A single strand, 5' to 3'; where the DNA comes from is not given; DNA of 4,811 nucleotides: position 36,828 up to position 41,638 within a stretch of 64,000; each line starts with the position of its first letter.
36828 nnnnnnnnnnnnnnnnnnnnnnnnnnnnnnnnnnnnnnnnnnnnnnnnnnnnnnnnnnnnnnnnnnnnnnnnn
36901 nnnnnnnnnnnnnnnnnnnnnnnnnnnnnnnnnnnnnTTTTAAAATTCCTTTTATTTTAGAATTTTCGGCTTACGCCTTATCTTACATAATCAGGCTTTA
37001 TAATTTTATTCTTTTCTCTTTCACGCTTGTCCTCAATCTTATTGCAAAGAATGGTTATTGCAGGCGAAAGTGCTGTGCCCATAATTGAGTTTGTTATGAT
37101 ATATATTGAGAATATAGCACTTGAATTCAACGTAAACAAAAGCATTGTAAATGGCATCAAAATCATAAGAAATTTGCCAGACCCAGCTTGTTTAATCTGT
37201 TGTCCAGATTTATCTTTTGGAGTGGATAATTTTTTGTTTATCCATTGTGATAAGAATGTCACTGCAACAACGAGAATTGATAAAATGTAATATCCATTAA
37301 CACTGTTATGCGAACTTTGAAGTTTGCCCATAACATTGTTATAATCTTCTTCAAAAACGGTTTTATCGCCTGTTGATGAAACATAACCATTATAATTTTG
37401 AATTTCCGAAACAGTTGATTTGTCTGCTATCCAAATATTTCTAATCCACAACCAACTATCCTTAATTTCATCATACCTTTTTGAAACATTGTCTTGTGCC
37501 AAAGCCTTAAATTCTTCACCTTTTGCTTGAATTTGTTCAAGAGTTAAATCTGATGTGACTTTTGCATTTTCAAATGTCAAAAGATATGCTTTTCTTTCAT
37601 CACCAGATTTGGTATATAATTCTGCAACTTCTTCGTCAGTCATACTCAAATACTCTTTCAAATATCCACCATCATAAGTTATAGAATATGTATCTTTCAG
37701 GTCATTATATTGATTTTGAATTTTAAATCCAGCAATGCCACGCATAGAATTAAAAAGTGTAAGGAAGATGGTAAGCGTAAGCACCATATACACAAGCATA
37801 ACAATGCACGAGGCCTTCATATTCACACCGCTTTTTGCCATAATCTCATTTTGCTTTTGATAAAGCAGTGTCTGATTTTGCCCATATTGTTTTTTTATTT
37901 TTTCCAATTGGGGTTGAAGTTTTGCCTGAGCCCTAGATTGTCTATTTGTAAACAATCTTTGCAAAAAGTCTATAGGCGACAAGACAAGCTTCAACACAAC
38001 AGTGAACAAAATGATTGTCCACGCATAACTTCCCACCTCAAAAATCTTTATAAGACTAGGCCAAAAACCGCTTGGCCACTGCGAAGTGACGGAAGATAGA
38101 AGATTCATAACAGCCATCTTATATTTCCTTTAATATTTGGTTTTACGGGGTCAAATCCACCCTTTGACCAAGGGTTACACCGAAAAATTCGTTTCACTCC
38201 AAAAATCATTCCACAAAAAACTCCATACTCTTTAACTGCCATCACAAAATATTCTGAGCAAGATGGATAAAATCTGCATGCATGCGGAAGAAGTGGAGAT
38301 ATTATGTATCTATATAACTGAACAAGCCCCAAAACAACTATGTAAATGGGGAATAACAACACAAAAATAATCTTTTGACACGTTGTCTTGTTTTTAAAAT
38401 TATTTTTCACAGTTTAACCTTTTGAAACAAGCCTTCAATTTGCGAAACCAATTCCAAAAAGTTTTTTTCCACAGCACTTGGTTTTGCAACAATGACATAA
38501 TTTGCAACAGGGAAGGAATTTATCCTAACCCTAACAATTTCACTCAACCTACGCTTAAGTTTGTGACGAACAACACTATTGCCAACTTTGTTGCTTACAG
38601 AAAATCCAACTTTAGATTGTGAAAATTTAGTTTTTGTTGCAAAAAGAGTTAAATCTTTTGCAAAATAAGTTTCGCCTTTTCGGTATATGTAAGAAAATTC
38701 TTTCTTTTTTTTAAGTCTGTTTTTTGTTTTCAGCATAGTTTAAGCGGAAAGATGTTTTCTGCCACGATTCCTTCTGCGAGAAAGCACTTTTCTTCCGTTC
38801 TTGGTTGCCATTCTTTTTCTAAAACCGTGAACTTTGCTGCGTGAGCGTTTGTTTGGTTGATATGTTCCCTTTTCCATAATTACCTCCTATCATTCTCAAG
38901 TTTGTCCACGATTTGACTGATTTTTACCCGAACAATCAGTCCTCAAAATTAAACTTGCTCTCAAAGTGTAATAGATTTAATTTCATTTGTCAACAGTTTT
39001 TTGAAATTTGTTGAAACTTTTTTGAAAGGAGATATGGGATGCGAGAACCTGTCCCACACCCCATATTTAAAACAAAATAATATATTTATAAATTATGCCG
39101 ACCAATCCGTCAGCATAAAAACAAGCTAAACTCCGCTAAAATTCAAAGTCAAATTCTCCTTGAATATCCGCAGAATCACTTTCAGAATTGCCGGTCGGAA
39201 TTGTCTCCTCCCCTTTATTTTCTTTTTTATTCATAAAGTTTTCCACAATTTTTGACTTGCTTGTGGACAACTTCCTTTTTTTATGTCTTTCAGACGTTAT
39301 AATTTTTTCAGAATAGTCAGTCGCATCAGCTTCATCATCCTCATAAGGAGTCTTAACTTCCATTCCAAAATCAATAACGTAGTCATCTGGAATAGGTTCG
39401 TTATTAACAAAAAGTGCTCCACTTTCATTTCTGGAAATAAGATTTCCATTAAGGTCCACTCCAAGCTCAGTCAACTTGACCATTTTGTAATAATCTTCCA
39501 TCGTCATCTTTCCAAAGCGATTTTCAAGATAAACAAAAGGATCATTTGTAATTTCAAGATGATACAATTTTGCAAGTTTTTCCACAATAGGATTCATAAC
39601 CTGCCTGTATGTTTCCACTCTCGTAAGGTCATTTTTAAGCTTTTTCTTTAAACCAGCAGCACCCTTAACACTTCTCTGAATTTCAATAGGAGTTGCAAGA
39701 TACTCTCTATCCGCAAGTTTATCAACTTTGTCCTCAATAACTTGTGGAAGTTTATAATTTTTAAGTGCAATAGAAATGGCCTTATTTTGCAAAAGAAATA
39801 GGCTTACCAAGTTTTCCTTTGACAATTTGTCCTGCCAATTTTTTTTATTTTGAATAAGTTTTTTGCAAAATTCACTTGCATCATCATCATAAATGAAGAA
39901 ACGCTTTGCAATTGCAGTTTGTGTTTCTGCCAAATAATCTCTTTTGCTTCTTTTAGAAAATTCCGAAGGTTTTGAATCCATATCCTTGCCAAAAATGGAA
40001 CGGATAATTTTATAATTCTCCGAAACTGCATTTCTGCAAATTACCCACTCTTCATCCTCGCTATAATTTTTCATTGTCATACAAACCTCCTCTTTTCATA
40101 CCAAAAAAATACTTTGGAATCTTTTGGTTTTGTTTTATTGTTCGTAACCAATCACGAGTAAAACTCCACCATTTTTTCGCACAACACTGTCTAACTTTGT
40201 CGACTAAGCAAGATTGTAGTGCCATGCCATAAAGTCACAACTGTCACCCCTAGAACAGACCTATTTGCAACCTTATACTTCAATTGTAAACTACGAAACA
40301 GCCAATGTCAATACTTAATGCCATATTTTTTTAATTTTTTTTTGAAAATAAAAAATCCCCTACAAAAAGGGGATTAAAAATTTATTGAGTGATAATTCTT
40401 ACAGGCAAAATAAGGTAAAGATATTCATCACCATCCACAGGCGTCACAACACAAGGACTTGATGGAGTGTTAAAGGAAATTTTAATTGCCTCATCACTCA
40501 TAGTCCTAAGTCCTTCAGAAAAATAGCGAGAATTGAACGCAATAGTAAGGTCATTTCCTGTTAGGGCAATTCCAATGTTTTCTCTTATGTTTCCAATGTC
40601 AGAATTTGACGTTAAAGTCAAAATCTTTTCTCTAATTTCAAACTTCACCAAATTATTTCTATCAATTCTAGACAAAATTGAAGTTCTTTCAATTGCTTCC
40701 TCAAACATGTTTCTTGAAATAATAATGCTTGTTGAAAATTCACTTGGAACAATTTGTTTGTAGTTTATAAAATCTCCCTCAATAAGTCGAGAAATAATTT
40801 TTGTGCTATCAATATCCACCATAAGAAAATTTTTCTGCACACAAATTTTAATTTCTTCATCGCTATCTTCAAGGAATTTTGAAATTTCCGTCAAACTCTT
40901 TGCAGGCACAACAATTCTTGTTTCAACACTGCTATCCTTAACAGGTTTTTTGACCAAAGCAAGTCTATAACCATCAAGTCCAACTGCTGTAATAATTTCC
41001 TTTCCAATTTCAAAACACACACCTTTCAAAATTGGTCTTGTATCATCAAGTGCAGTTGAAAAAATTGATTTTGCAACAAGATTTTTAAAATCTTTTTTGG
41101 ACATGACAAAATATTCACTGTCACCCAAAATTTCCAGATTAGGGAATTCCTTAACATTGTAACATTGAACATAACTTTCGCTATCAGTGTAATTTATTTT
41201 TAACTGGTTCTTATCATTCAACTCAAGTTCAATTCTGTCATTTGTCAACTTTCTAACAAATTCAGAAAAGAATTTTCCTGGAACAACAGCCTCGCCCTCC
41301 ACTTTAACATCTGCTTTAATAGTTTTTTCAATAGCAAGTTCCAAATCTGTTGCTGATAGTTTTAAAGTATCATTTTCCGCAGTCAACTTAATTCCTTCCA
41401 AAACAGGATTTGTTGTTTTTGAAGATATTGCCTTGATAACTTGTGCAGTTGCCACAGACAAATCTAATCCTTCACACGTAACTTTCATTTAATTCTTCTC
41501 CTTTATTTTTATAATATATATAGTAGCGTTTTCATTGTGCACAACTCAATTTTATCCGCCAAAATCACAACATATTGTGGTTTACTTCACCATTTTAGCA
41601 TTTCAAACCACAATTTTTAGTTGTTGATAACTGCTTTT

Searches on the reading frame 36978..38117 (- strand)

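Call 7: search_protein_families(library=pfam, proteins=[window:36978-38117:-])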
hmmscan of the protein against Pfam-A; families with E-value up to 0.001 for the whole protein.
window:36978-38117:- (379 aa): 1 family
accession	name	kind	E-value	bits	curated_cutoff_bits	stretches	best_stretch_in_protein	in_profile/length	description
PF02096.25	60KD_IMP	-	1e-19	71.6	35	1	31-349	1-156/163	60Kd inner membrane protein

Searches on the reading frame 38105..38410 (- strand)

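Call 7: search_protein_families(library=pfam, proteins=[window:38105-38410:-])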
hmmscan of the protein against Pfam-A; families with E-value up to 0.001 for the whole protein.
window:38105-38410:- (101 aa): 1 family
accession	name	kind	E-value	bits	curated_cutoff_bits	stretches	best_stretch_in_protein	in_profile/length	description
PF01809.23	YidD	-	1.4e-27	95.6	27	1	25-89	3-67/67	Putative membrane protein insertion efficiency factor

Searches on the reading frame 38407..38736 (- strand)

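Call 7: search_protein_families(library=pfam, proteins=[window:38407-38736:-])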
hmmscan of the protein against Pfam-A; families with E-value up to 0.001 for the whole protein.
window:38407-38736:- (109 aa): 1 family
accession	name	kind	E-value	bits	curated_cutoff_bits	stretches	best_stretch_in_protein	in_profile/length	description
PF00825.24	Ribonuclease_P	-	3.1e-24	85.5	22.3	1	2-107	1-108/109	Ribonuclease P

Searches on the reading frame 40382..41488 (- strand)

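Call 7: search_protein_families(library=pfam, proteins=[window:40382-41488:-])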
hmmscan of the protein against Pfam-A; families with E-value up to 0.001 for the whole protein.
window:40382-41488:- (368 aa): 3 families
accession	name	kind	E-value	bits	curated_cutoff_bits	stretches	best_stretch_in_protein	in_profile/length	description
PF02767.21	DNA_pol3_beta_2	-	6.8e-34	117.1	27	2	130-240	3-114/116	DNA polymerase III beta subunit, central domain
PF00712.24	DNA_pol3_beta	-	2.7e-32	111.9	24.4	2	1-118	1-119/120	DNA polymerase III beta subunit, N-terminal domain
PF02768.20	DNA_pol3_beta_3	-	2.1e-31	108.7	27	1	244-364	1-121/121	DNA polymerase III beta subunit, C-terminal domain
